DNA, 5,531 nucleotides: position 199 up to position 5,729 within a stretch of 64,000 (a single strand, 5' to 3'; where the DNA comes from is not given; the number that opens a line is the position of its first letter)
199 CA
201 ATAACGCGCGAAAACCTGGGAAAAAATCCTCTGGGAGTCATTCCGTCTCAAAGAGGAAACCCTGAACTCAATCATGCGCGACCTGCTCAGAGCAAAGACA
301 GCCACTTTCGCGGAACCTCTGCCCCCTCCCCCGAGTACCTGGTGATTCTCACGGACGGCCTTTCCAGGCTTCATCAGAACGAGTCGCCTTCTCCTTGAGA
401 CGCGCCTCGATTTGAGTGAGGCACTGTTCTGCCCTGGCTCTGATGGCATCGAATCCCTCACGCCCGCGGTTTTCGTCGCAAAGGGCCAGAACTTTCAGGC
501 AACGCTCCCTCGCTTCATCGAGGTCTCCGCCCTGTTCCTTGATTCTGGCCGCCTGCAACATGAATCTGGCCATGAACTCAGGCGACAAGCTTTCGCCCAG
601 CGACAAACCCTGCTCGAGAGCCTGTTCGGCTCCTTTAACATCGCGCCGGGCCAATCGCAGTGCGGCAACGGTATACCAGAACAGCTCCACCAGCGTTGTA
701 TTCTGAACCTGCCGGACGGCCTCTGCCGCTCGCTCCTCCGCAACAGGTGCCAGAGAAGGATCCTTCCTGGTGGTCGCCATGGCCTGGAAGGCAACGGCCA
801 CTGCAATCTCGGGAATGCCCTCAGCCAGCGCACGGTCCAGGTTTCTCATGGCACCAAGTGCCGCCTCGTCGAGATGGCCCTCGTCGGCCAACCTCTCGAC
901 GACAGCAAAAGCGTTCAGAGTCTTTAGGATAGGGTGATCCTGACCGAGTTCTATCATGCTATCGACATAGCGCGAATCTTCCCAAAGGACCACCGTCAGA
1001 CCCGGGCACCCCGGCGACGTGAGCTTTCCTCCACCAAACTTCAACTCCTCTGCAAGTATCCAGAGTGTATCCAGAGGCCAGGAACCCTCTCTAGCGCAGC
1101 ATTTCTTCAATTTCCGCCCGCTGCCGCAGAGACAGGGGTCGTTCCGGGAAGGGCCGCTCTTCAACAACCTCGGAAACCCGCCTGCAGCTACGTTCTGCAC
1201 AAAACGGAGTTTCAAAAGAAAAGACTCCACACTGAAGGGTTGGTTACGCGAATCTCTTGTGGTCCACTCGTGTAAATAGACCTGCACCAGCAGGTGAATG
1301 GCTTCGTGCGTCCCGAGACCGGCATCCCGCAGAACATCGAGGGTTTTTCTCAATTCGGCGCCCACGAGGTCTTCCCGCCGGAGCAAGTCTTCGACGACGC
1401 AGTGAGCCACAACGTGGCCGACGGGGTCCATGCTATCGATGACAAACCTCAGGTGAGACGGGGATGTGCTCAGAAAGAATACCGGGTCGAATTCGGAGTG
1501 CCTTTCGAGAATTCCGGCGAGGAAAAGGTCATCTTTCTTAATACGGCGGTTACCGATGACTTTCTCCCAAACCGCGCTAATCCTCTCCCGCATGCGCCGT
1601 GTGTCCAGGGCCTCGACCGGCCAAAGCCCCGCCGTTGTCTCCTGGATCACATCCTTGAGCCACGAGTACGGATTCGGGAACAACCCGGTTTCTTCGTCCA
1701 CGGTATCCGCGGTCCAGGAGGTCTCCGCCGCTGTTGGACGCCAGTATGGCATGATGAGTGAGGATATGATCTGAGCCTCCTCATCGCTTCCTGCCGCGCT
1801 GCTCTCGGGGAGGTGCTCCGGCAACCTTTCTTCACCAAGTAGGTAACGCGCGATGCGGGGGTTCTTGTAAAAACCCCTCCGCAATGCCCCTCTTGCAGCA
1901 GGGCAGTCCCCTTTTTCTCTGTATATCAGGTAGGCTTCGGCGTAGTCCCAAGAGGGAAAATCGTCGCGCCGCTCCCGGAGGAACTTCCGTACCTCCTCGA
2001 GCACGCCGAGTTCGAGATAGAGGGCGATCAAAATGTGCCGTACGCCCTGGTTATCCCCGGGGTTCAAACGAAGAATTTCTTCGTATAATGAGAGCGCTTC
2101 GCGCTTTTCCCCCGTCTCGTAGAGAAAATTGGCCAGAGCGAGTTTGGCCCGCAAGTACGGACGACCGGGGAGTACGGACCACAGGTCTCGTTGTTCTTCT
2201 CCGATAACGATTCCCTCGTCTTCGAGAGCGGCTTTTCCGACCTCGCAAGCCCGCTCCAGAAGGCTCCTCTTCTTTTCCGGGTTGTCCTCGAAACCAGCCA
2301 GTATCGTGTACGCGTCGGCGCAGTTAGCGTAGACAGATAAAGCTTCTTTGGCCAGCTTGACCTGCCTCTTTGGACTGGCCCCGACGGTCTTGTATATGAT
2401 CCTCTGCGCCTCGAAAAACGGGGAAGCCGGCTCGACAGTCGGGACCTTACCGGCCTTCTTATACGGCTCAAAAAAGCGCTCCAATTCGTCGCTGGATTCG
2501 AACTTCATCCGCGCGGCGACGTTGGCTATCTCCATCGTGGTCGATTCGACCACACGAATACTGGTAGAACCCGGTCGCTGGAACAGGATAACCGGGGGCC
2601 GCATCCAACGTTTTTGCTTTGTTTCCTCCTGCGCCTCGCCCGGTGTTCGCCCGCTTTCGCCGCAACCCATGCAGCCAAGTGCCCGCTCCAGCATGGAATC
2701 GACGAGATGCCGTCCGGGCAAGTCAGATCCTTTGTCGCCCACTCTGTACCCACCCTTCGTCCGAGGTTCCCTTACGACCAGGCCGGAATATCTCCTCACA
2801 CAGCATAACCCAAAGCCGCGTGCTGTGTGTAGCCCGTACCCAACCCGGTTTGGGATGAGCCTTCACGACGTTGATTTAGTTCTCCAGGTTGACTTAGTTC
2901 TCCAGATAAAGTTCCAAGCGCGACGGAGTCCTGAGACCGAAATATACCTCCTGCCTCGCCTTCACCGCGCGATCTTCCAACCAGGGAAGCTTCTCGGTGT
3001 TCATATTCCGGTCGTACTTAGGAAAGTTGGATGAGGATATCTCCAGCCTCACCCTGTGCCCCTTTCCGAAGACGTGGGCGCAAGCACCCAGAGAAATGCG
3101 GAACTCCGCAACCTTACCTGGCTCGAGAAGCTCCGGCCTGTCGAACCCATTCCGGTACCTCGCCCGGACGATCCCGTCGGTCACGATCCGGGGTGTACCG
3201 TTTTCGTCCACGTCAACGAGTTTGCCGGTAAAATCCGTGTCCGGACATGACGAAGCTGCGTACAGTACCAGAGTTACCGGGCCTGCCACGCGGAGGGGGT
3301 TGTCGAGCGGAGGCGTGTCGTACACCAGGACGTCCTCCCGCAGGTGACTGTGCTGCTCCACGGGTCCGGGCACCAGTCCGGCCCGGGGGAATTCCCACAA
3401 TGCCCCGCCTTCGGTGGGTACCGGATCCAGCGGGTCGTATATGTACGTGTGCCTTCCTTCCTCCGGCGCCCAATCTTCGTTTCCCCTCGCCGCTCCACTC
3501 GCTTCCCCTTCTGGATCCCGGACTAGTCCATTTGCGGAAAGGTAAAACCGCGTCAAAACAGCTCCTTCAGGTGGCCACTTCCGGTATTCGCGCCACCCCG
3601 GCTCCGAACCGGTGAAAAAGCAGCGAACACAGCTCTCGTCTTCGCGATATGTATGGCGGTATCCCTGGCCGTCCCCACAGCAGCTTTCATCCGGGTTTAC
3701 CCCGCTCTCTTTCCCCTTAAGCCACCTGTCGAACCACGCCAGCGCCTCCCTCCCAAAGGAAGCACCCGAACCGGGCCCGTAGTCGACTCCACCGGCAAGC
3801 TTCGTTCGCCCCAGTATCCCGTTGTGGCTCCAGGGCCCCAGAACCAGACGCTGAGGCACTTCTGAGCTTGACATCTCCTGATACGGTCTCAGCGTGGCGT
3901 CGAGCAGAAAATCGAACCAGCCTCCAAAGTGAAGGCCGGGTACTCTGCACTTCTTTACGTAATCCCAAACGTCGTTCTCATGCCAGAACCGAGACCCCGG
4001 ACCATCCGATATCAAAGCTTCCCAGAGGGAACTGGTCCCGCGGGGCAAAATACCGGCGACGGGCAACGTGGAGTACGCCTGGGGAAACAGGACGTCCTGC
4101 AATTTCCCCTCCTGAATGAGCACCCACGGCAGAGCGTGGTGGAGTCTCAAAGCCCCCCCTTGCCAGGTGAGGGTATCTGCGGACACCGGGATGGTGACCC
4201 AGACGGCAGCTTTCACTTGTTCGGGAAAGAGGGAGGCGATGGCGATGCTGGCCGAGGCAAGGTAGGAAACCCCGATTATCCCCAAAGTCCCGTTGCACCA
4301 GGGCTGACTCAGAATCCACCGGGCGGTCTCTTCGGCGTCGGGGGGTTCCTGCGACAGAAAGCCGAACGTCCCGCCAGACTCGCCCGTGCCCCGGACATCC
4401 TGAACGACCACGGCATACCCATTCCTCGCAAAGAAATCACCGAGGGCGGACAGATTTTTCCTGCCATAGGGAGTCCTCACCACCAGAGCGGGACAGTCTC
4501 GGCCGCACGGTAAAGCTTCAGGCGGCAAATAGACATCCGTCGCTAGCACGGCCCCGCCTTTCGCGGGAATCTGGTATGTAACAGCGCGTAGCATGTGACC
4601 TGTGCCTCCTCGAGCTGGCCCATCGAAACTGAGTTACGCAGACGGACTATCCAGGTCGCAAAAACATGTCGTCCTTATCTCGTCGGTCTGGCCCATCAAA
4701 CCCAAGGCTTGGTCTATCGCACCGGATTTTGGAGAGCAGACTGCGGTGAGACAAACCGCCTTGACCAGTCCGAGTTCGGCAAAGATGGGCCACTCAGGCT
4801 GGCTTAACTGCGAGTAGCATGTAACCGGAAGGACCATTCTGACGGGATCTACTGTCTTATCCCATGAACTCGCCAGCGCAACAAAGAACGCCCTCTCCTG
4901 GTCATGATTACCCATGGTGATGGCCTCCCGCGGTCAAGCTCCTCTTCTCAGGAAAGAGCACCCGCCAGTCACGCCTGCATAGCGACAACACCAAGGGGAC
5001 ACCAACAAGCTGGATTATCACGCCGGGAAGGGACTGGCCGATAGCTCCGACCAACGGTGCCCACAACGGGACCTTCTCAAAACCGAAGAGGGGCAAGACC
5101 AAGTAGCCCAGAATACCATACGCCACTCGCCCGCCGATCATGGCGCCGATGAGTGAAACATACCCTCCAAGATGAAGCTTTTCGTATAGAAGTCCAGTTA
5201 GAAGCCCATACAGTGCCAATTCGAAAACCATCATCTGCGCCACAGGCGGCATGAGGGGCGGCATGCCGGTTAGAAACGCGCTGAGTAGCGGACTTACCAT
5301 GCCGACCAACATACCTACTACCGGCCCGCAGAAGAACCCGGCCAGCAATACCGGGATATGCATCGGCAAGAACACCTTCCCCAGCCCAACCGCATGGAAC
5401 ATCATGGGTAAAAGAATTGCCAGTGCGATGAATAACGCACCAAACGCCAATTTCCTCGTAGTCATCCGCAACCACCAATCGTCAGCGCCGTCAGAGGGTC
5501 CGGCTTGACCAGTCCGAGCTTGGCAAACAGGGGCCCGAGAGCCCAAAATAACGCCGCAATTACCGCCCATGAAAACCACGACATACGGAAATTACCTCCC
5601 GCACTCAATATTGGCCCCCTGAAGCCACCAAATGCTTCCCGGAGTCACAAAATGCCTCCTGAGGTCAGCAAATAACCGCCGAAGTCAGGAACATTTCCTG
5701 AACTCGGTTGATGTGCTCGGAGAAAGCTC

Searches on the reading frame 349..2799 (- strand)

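Call 65: search_protein_families(library=pfam, proteins=[window:349-2799:-], max_evalue=0.001)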
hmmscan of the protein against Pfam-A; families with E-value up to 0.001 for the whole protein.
window:349-2799:- (816 aa): 4 families
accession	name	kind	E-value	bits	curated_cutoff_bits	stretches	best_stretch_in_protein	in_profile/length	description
PF02810.21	SEC-C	-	5.6e-08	32.9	20.4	1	552-570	1-19/19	SEC-C motif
PF14559.12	TPR_19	-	5.9e-08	33.4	25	0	233-283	8-57/68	Tetratricopeptide repeat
PF07719.23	TPR_2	-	1.6e-06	28.2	27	0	220-249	5-34/34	Tetratricopeptide repeat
PF13428.12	TPR_14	-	1.4e-05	25.7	23.5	0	217-250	2-35/44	Tetratricopeptide repeat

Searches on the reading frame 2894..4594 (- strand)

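Call 65: search_protein_families(library=pfam, proteins=[window:2894-4594:-], max_evalue=0.001)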
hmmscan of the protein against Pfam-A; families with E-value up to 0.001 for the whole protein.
window:2894-4594:- (566 aa): 2 families
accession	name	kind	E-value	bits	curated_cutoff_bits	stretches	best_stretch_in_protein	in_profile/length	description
PF02129.25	Peptidase_S15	-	3.4e-46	158.5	23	1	14-257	2-260/262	X-Pro dipeptidyl-peptidase (S15 family)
PF08530.16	PepX_C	-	1e-40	140.4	22.5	1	323-561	9-217/217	X-Pro dipeptidyl-peptidase C-terminal non-catalytic domain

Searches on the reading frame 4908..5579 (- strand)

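Call 65: search_protein_families(library=pfam, proteins=[window:4908-5579:-], max_evalue=0.001)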
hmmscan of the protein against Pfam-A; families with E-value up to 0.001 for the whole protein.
window:4908-5579:- (223 aa): 2 families
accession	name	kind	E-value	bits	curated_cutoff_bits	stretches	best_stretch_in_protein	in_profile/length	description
PF12822.12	ECF_trnsprt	-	4e-19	69.7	30.7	1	42-197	1-168/169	ECF transporter, substrate-specific component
PF07155.17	ECF-ribofla_trS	-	3.6e-06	27.5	26.7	1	39-200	2-170/172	ECF-type riboflavin transporter, S component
